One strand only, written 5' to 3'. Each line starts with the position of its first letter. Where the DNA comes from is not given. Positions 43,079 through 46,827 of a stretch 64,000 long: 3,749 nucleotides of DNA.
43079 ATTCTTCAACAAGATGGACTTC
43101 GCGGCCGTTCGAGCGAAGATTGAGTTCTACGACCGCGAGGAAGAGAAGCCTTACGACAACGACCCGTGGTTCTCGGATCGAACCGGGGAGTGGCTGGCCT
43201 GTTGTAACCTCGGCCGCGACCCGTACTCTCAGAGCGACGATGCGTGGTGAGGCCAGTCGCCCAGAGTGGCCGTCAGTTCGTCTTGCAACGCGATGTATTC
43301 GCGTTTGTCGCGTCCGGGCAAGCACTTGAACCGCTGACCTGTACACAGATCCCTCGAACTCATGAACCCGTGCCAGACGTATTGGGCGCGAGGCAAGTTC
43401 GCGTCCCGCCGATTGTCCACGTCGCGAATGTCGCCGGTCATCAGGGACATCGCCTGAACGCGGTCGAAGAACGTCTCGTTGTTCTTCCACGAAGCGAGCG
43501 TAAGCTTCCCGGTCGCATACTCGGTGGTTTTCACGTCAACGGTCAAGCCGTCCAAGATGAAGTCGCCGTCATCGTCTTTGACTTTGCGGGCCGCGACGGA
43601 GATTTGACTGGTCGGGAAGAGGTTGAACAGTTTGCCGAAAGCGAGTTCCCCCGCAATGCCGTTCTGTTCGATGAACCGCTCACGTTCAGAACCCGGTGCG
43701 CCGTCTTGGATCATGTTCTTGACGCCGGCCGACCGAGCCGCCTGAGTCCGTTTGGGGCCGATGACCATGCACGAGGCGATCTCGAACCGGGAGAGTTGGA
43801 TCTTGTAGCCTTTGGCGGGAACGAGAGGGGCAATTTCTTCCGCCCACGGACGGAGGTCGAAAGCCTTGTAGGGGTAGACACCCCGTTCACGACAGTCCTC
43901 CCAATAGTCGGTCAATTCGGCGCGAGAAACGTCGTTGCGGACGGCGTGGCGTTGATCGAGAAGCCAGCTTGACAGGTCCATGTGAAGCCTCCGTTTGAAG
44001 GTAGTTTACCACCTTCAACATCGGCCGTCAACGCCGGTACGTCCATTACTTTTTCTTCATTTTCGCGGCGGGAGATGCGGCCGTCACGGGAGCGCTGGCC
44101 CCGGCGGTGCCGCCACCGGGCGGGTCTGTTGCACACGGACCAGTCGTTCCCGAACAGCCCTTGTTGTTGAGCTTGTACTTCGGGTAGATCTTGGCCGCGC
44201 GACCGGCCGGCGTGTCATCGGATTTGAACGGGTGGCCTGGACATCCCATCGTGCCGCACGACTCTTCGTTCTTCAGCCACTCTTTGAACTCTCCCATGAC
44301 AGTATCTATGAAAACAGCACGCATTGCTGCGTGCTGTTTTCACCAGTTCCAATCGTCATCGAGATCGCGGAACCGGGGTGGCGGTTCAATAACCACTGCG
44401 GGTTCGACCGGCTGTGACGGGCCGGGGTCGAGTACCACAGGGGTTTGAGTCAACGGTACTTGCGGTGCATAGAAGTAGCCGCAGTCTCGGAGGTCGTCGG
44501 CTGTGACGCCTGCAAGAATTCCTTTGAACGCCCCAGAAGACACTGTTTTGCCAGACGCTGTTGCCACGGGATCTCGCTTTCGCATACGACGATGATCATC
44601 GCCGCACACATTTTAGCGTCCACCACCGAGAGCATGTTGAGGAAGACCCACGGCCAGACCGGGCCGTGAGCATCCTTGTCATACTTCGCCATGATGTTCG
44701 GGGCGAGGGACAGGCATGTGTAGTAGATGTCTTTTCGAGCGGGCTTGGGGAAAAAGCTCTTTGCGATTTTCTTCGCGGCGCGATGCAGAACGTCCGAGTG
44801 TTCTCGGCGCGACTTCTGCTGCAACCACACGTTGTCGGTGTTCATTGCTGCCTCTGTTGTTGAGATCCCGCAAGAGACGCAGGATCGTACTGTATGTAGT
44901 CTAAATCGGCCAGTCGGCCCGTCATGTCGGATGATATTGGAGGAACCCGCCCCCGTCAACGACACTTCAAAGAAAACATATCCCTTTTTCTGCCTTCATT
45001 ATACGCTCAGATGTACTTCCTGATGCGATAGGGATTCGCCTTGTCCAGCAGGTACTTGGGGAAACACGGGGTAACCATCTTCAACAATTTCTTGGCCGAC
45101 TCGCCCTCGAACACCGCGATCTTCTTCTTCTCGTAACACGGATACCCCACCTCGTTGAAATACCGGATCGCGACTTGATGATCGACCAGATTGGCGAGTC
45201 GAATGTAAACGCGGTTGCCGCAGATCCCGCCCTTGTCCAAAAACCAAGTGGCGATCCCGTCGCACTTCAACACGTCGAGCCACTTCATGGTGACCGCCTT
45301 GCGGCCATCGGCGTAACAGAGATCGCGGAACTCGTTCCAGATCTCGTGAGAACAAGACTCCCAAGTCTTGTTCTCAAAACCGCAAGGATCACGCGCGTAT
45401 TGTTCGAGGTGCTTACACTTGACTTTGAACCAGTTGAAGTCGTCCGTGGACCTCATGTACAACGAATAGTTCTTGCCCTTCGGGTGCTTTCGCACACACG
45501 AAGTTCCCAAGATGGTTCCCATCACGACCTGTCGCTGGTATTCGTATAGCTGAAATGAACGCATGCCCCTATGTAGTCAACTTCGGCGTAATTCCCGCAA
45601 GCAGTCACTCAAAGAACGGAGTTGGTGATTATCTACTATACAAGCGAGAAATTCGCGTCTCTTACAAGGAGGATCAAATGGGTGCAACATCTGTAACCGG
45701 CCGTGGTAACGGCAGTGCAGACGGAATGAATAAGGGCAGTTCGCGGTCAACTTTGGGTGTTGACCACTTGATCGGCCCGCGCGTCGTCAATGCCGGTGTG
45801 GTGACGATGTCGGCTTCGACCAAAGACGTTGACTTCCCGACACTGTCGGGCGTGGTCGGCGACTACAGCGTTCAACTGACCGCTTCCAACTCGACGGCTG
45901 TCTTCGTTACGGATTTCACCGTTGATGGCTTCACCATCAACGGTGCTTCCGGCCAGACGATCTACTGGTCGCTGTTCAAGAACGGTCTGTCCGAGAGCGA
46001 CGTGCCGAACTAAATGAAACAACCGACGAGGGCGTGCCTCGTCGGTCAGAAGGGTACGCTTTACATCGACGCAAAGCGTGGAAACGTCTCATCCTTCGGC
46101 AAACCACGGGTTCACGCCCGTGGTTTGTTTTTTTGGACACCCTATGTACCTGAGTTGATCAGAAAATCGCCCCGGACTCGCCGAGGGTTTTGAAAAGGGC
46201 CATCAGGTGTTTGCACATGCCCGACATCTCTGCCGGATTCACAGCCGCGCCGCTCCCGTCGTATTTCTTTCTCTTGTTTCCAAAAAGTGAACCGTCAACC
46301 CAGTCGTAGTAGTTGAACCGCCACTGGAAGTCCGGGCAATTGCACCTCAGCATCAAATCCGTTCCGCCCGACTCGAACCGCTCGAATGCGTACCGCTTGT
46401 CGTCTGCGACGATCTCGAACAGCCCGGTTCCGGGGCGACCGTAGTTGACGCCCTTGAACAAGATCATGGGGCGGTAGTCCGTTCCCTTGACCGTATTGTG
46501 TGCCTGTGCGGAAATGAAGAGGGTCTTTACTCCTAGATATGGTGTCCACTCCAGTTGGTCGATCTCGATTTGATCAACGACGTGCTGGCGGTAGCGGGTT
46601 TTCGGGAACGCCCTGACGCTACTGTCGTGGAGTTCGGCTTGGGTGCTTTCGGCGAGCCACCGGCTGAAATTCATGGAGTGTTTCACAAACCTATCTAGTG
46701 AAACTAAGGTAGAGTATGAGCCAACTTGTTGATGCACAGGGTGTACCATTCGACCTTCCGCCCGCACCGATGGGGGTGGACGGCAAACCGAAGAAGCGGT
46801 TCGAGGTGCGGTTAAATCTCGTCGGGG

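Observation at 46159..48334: LAT-like class-III aminotransferase next to a SWIM zinc-finger protein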

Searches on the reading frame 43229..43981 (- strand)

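Call 3: search_protein_families(library=pfam, proteins=[window:43229-43981:-], max_evalue=0.01)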
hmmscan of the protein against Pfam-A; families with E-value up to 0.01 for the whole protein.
window:43229-43981:- (250 aa): 1 family
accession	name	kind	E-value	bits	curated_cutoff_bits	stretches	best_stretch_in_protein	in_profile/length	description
PF19161.5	DUF5843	-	2.3e-06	27.6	25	1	62-168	10-115/196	Family of unknown function (DUF5843)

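Call 19: search_protein_families(library=phrogs, proteins=[window:43229-43981:-], max_evalue=0.01)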
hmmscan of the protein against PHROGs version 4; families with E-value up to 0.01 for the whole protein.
window:43229-43981:- (250 aa): 0 families

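Call 94: search_protein_families(library=padloc, proteins=[window:43229-43981:-], max_evalue=0.001)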
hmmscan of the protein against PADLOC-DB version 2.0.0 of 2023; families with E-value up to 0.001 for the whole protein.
window:43229-43981:- (250 aa): 0 families

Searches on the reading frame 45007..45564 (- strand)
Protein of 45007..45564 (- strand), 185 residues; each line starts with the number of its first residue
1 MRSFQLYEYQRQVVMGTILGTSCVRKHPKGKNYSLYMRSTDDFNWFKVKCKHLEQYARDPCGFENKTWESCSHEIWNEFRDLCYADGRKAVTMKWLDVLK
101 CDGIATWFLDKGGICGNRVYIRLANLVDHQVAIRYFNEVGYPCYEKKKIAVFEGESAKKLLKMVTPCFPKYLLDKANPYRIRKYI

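Call 3: search_protein_families(library=pfam, proteins=[window:45007-45564:-], max_evalue=0.01)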
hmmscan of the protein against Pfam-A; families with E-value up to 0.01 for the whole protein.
window:45007-45564:- (185 aa): 1 family
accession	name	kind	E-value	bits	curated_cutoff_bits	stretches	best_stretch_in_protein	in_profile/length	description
PF03161.18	LAGLIDADG_2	-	2.9e-10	40.8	25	1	11-126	1-127/168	LAGLIDADG DNA endonuclease family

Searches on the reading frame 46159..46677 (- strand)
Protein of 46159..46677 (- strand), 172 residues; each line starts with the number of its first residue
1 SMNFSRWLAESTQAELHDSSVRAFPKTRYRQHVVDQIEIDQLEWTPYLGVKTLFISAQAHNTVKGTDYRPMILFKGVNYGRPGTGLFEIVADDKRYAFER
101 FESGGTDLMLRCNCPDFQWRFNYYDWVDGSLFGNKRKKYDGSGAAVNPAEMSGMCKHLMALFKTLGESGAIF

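Call 3: search_protein_families(library=pfam, proteins=[window:46159-46677:-], max_evalue=0.01)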
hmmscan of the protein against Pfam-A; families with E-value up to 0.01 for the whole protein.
window:46159-46677:- (172 aa): 1 family
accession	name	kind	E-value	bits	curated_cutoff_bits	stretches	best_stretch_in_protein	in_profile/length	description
PF04434.22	SWIM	-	0.0033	17.4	19.6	0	110-120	13-23/38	SWIM zinc finger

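Call 4: search_protein_families(library=ncbifam, proteins=[window:46159-46677:-], max_evalue=0.01)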
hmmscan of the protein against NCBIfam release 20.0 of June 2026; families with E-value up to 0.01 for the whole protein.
window:46159-46677:- (172 aa): 0 families

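Call 19: search_protein_families(library=phrogs, proteins=[window:46159-46677:-], max_evalue=0.01)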
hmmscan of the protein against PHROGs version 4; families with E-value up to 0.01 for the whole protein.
window:46159-46677:- (172 aa): 1 family
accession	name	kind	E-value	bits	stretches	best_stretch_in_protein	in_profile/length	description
phrog_18980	-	unknown function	0.00031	21.3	1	108-166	158-214/218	-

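Call 51: find_homologous_proteins(query=window:46159-46677:-, max_evalue=0.001)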
Query window:46159-46677:- (172 aa): 69 proteins with E <= 0.001 among 96 candidates.
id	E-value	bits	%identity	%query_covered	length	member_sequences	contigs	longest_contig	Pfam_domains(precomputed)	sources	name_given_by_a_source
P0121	2.9e-115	400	100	99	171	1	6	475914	-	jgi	jgi:hypothetical protein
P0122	2.4e-84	299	75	99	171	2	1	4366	-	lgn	-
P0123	1.8e-76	274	69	99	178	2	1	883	-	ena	-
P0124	3.9e-73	263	66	99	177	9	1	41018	-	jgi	jgi:hypothetical protein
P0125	4.0e-73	263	65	99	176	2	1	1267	-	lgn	-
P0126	1.2e-70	255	63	99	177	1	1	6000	-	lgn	-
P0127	3.4e-70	253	63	99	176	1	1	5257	-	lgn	-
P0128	2.5e-69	250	64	99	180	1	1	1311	-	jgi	jgi:hypothetical protein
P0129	1.2e-68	248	63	99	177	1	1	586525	-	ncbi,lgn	-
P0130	1.4e-61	225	58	99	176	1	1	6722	-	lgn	-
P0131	2.2e-52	195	55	93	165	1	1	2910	-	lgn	-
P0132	7.1e-48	180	50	99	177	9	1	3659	-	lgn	-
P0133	2.3e-47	179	48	95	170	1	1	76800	-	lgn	-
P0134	3.9e-47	178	51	93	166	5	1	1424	-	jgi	jgi:hypothetical protein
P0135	6.9e-47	177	50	99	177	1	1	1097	-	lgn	-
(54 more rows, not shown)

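Call 58: predict_structure(alignment_id=A2)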
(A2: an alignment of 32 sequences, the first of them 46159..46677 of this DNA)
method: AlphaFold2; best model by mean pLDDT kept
length: 172 residues; sequences in the alignment: 32
mean_pLDDT: 81.8   pTM: 0.77
mean pLDDT of the five models: 81.8, 77.4, 73.1, 71.6, 71.5
residues with pLDDT >= 90: 82; 70-90: 50; 50-70: 32; < 50: 8
segments of 3 or more residues with pLDDT < 50: 1-8
pLDDT, mean of each block of 10 residues (from residue 1): 41 75 62 85 96 97 94 95 96 96 84 84 73 70 64 85 94 90
secondary structure, 60 per line:
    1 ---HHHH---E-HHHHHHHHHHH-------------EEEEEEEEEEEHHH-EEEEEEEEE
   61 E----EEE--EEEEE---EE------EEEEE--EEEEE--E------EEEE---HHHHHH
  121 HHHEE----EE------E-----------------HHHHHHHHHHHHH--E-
elements in order: H4-7 H13-23 E37-47 E52-61 E66-68 E71-75 E87-91 E94-98 E108-111 H115-123 H156-168

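Call 60: fold_search(model_id=the predicted structure, library=pdb)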
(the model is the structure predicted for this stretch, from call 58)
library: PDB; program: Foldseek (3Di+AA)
matches with E <= 10: 524; with E <= 0.001: 0
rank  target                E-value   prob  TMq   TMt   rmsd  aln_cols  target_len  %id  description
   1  6baq_D                9.2e-02  0.08  0.13  0.12  15.5       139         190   11  Mus musculus BPIFA1 (released 2018-05-09)
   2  6t3e_B                1.3e-01  0.69  0.22  0.13   6.5        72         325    8  Structure of Thermococcus litoralis Delta(1)-pyrroline-2-carboxylate reductase in complex with NADH and L-proline (released 2020-05-13)
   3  6t3e_A                1.8e-01  0.63  0.22  0.13   6.5        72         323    8  Structure of Thermococcus litoralis Delta(1)-pyrroline-2-carboxylate reductase in complex with NADH and L-proline (released 2020-05-13)
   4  5i7l_B                2.4e-01  0.06  0.14  0.12  12.4       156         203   10  Crystal Structure of SPLUNC1 Disulfide Mutant M2 (A48C, V253C) (released 2016-05-18)
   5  6baq_B                2.7e-01  0.08  0.15  0.13  15.6       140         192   11  Mus musculus BPIFA1 (released 2018-05-09)
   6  4kgo_B                2.8e-01  0.14  0.17  0.15  12.5        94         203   11  Crystal Structure of double Leucine to Methionine mutant human splunc1 lacking the secretion signal sequence (released 2013-09-25)
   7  5i7k_A                2.8e-01  0.08  0.14  0.13  11.5        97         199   10  Crystal Structure of Human SPLUNC1 Dolphin Mutant D1 (G58A, S61A, G62E, G63D, G66D, I67T) (released 2016-05-18)
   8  5i7k_B                2.8e-01  0.08  0.16  0.14  14.9       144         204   10  Crystal Structure of Human SPLUNC1 Dolphin Mutant D1 (G58A, S61A, G62E, G63D, G66D, I67T) (released 2016-05-18)
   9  3aot                  3.2e-01  0.10  0.14  0.12  14.2       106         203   11  Crystal structure of juvenile hormone binding protein from silkworm in its apo form (released 2011-10-12)
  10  1gy7_B                3.8e-01  0.14  0.16  0.21   6.7        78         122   13  N77Y point mutant of S.Cerevisiae NTF2 (released 2002-06-20)
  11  1gy7_C                4.9e-01  0.15  0.17  0.21   6.7        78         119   14  N77Y point mutant of S.Cerevisiae NTF2 (released 2002-06-20)
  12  2i99_B                5.2e-01  0.20  0.25  0.15   9.0       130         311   10  Crystal structure of human Mu_crystallin at 2.6 Angstrom (released 2007-02-27)
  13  3aos_A                5.2e-01  0.08  0.14  0.12  15.6        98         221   12  Crystal structure of juvenile hormone binding protein from silkworm in complex with JH II (released 2011-10-12)
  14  2i99_A                5.8e-01  0.18  0.25  0.15   9.1       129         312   11  Crystal structure of human Mu_crystallin at 2.6 Angstrom (released 2007-02-27)
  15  3a1z_A                5.8e-01  0.09  0.15  0.13  14.3       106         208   11  Crystal structure of juvenile hormone binding protein from silkworm (released 2010-04-28)
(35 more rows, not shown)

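Call 63: fold_search(model_id=the predicted structure, library=viral)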
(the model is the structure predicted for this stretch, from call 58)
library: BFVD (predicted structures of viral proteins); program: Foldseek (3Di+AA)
matches with E <= 10: 621; with E <= 0.001: 4
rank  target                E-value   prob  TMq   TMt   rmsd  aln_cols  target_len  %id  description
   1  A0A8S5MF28            8.4e-10  1.00  0.65  0.58   6.3       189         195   20  Uncharacterized protein [Siphoviridae sp. ctYh54]
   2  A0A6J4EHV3            2.2e-09  1.00  0.68  0.66   5.7       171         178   23  (no name in the UniProt tables at hand)
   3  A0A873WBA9            8.1e-09  1.00  0.64  0.53   6.4       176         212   27  (no name in the UniProt tables at hand)
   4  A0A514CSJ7            2.5e-04  1.00  0.42  0.51   9.2       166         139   19  SWIM-type domain-containing protein [Achromobacter phage Motura]
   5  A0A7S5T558            1.3e-03  1.00  0.50  0.54   6.8       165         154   13  (no name in the UniProt tables at hand)
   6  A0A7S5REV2            3.2e-03  1.00  0.47  0.41   7.7       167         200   12  (no name in the UniProt tables at hand)
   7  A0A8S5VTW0            8.6e-02  0.77  0.24  0.28  11.1        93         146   14  Uncharacterized protein [Ackermannviridae sp.]
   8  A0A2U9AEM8            1.2e-01  0.15  0.18  0.07  14.6       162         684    7  Minor coat protein [Sweet potato chlorotic stunt virus]
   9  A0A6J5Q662            1.6e-01  0.75  0.25  0.31  12.7        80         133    9  IraD/Gp25-like domain-containing protein [uncultured Caudovirales phage]
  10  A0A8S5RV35            2.1e-01  0.20  0.19  0.10  15.3        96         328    8  Uncharacterized protein [Siphoviridae sp. ctHip2]
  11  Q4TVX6                2.4e-01  0.72  0.23  0.29   4.5        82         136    8  Nucleotide reductase subunit C [Vibrio phage VP4]
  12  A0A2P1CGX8            3.0e-01  0.15  0.20  0.25  10.6        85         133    7  CDGP domain-containing protein [Mycobacterium phage Mendokysei]
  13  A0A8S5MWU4            3.6e-01  0.13  0.19  0.15  13.3       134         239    6  Uncharacterized protein [Myoviridae sp. ct3wi9]
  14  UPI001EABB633         4.5e-01  0.15  0.19  0.32   8.7        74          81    7  (no name look-up for this kind of identifier)
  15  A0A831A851            4.5e-01  0.12  0.19  0.28  10.7        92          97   15  (no name in the UniProt tables at hand)
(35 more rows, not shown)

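Call 78: search_protein_families(library=pfam, alignment_id=A2, max_evalue=0.01)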
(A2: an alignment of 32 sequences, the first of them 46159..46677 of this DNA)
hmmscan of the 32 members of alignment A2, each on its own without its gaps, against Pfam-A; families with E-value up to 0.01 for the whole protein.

A. member 1, window:46159-46677:- (172 aa): 1 family
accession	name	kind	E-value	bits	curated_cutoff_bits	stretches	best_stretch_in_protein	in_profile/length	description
PF04434.22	SWIM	-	0.0033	17.4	19.6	0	110-120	13-23/38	SWIM zinc finger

B. families by the number of members that match (of 32 scanned): 1 family
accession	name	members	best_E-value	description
PF04434.22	SWIM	2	0.0033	SWIM zinc finger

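Call 94: search_protein_families(library=padloc, proteins=[window:46159-46674:-], max_evalue=0.001)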
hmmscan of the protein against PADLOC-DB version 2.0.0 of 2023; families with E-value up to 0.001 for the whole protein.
window:46159-46674:- (171 aa): 0 families
